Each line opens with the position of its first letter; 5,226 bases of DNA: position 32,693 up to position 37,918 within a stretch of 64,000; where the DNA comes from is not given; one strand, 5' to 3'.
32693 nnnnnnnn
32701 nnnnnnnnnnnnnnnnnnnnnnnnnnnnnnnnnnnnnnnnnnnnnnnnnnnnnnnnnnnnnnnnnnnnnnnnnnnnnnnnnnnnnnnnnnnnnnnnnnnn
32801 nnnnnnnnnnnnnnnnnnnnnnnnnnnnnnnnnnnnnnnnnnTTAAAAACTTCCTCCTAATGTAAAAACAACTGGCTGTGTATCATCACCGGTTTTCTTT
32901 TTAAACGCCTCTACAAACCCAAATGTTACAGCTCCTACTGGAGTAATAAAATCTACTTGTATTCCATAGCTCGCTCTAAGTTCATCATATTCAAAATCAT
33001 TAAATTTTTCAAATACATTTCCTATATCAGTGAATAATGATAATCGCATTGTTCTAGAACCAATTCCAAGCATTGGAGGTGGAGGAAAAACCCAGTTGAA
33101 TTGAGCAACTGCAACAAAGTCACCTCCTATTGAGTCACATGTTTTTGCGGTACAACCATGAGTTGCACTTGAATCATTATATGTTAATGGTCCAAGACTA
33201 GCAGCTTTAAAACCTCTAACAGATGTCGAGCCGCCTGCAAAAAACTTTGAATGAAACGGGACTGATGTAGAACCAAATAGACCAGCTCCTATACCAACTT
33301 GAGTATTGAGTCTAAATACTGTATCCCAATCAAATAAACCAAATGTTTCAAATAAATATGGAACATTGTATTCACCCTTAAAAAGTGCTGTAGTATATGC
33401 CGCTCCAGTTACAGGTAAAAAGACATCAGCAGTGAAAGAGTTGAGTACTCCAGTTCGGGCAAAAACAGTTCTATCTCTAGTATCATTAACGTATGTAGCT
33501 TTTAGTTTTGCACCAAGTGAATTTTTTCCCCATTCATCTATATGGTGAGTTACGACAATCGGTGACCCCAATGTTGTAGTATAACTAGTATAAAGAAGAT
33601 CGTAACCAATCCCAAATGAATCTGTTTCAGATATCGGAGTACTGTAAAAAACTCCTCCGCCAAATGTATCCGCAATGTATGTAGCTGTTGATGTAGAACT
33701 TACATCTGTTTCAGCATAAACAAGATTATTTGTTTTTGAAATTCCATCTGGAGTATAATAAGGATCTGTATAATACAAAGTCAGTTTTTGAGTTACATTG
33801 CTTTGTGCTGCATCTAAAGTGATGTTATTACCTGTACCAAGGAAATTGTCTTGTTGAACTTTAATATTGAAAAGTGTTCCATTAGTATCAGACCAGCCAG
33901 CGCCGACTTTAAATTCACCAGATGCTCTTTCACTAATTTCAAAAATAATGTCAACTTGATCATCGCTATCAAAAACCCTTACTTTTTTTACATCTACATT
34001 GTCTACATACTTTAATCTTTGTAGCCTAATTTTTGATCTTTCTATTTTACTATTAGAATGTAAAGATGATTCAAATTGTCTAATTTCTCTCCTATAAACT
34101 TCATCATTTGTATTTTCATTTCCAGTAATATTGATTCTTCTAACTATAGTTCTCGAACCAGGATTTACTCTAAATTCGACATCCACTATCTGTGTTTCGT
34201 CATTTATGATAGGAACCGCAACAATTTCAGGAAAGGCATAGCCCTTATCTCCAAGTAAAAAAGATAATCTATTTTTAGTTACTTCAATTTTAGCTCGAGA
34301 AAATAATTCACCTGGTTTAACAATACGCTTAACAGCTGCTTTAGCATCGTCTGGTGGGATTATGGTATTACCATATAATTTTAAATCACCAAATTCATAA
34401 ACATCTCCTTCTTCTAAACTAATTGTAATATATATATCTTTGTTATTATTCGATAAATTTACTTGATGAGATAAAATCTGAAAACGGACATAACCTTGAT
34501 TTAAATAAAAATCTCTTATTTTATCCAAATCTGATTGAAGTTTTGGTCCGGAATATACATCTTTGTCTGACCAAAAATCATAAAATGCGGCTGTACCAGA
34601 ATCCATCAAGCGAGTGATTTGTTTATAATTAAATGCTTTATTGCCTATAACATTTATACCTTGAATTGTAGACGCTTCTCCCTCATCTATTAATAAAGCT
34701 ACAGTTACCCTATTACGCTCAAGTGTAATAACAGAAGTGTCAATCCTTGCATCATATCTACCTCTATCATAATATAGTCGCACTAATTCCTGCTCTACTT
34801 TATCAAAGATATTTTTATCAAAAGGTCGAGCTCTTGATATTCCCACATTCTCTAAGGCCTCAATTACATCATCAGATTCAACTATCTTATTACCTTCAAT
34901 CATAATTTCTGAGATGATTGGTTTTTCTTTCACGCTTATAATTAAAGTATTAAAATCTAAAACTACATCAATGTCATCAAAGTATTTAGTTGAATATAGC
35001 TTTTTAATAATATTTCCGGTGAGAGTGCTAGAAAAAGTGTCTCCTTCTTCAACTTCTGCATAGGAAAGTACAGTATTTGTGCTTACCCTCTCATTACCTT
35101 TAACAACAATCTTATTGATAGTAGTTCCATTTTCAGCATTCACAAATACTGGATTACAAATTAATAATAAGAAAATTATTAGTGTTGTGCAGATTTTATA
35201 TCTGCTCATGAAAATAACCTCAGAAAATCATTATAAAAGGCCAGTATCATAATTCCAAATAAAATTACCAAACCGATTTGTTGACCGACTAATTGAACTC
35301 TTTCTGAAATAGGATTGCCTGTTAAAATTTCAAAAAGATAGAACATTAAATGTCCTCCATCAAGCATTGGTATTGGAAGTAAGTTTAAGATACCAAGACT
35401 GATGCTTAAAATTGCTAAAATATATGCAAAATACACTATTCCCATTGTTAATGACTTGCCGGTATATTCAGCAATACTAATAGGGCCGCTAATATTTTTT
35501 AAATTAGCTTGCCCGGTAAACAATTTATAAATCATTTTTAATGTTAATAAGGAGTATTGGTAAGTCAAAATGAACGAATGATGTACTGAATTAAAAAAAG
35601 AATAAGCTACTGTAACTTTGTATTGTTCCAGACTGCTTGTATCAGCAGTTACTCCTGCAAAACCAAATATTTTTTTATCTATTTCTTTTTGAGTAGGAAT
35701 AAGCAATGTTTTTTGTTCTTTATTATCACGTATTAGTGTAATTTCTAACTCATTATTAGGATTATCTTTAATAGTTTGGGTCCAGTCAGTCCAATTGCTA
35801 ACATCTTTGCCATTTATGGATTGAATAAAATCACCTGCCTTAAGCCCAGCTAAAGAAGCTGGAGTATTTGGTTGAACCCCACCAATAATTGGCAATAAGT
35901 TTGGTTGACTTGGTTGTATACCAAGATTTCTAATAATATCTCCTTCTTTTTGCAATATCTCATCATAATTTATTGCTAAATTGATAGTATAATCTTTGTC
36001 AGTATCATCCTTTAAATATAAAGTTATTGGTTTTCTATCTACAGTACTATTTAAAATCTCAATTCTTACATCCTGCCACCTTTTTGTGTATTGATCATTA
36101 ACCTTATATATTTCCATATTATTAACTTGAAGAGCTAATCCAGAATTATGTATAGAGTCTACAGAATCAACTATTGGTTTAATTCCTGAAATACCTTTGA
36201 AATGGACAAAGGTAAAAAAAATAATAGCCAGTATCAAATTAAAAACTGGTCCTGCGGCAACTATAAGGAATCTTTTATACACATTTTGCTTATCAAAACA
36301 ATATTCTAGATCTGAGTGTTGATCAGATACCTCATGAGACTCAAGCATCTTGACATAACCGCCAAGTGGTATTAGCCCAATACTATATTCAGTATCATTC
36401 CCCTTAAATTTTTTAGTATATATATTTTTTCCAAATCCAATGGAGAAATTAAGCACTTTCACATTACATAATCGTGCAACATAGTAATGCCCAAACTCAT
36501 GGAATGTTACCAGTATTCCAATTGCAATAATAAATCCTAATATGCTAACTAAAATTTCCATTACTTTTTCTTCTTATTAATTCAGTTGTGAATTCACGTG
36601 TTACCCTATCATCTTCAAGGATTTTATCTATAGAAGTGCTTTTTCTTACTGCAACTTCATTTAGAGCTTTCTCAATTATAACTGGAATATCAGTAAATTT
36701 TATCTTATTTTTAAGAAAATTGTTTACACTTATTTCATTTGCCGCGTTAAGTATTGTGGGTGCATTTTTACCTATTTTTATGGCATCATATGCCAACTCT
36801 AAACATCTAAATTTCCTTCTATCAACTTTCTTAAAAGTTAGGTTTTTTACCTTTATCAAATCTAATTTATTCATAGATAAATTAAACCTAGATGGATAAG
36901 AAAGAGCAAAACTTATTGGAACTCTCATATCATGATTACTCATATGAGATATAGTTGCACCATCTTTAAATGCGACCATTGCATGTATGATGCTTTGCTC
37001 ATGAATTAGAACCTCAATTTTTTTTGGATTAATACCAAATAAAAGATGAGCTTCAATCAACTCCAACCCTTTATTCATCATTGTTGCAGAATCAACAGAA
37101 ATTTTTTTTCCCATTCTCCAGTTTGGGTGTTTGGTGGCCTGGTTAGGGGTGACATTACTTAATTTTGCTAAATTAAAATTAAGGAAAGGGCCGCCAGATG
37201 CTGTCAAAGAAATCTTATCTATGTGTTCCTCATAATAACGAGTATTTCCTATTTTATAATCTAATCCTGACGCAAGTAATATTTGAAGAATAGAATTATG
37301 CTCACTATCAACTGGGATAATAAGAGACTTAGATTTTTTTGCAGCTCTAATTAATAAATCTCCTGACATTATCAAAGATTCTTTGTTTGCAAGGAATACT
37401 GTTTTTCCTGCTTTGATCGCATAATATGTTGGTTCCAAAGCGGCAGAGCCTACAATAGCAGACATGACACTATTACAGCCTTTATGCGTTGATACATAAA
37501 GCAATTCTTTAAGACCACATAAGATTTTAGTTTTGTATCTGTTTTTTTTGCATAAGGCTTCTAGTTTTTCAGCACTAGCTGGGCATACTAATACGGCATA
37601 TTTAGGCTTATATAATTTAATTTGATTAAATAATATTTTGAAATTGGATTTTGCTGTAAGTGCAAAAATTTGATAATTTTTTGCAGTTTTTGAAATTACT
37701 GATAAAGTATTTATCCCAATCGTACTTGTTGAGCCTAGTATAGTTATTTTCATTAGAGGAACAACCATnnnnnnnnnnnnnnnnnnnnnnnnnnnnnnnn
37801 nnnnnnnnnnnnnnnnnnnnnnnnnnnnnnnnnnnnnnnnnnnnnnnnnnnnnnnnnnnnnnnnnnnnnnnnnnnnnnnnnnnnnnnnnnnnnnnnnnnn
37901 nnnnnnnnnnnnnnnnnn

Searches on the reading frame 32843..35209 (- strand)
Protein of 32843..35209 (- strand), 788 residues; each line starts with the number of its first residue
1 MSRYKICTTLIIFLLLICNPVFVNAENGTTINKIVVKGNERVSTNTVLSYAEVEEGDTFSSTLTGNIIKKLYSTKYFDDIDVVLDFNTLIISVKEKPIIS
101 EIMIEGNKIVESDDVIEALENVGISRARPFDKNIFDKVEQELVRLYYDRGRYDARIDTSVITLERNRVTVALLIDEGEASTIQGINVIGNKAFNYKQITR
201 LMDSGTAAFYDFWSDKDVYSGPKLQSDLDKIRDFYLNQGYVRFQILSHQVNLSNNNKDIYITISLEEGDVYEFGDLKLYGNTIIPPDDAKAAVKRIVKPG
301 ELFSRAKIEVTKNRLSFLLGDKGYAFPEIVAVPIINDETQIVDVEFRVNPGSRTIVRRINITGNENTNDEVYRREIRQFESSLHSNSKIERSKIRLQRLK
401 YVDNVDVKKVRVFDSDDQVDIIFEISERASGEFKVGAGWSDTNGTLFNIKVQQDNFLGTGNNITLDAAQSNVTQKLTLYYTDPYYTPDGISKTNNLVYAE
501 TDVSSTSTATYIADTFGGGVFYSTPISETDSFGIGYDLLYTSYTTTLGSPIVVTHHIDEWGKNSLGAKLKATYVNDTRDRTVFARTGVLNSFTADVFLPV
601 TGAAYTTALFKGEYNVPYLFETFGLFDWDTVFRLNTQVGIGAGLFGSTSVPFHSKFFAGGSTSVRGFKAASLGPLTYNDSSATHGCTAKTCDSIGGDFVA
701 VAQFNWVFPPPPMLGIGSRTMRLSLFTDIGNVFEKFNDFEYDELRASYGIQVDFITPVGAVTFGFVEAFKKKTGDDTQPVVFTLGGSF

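Call 41: search_protein_families(library=pfam, proteins=[window:32843-35209:-], max_evalue=0.00001)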
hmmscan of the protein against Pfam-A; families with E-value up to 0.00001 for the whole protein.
window:32843-35209:- (788 aa): 3 families
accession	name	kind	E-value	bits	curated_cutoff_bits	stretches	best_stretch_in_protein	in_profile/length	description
PF07244.20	POTRA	-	1.3e-50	170.5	21.3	4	181-268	2-79/79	Surface antigen variable number repeat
PF01103.29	Omp85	-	2.4e-47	162.5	24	1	455-788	1-325/325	Omp85 superfamily domain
PF08478.15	POTRA_1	-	1.9e-06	28.5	23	0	30-95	2-68/69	POTRA domain, FtsQ-type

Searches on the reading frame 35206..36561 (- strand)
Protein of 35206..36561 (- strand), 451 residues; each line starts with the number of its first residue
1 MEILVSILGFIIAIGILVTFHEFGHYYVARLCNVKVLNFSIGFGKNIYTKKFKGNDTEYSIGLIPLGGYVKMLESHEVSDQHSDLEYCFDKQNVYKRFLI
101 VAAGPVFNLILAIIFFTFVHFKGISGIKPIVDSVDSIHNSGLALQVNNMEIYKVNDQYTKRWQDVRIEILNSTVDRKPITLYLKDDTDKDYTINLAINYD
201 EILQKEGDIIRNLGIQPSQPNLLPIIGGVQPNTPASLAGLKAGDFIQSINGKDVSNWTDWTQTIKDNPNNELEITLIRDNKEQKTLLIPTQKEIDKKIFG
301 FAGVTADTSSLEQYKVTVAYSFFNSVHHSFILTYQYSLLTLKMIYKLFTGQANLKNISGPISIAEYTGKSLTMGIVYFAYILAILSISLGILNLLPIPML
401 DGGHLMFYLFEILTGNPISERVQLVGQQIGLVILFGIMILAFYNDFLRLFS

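Call 41: search_protein_families(library=pfam, proteins=[window:35206-36561:-], max_evalue=0.00001)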
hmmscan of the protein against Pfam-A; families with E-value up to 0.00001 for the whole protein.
window:35206-36561:- (451 aa): 4 families
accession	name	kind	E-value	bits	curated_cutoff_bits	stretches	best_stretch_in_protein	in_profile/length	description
PF02163.28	Peptidase_M50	-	2.5e-70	236.7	27.2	1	10-436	2-220/221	Peptidase family M50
PF13180.12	PDZ_2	-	1.7e-09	38.2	27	1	213-284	3-75/80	PDZ domain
PF17820.7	PDZ_6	-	7.9e-09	35.6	27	1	226-275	2-51/54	PDZ domain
PF00595.29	PDZ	-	4.8e-08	33.7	23.2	1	223-264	26-67/81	PDZ domain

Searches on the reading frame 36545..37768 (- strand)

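Call 42: search_protein_families(library=pfam, proteins=[window:36545-37768:-], max_evalue=0.00001)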
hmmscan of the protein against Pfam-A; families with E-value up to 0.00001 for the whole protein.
window:36545-37768:- (407 aa): 3 families
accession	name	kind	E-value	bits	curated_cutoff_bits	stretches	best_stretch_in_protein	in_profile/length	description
PF13288.12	DXPR_C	-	7e-39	133.1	27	1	276-392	1-114/115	DXP reductoisomerase C-terminal domain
PF02670.22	DXP_reductoisom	-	2.1e-37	129.1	21.7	1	8-136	1-129/129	1-deoxy-D-xylulose 5-phosphate reductoisomerase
PF08436.17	DXP_redisom_C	-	5.5e-36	123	26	1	150-244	1-84/84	1-deoxy-D-xylulose 5-phosphate reductoisomerase C-terminal domain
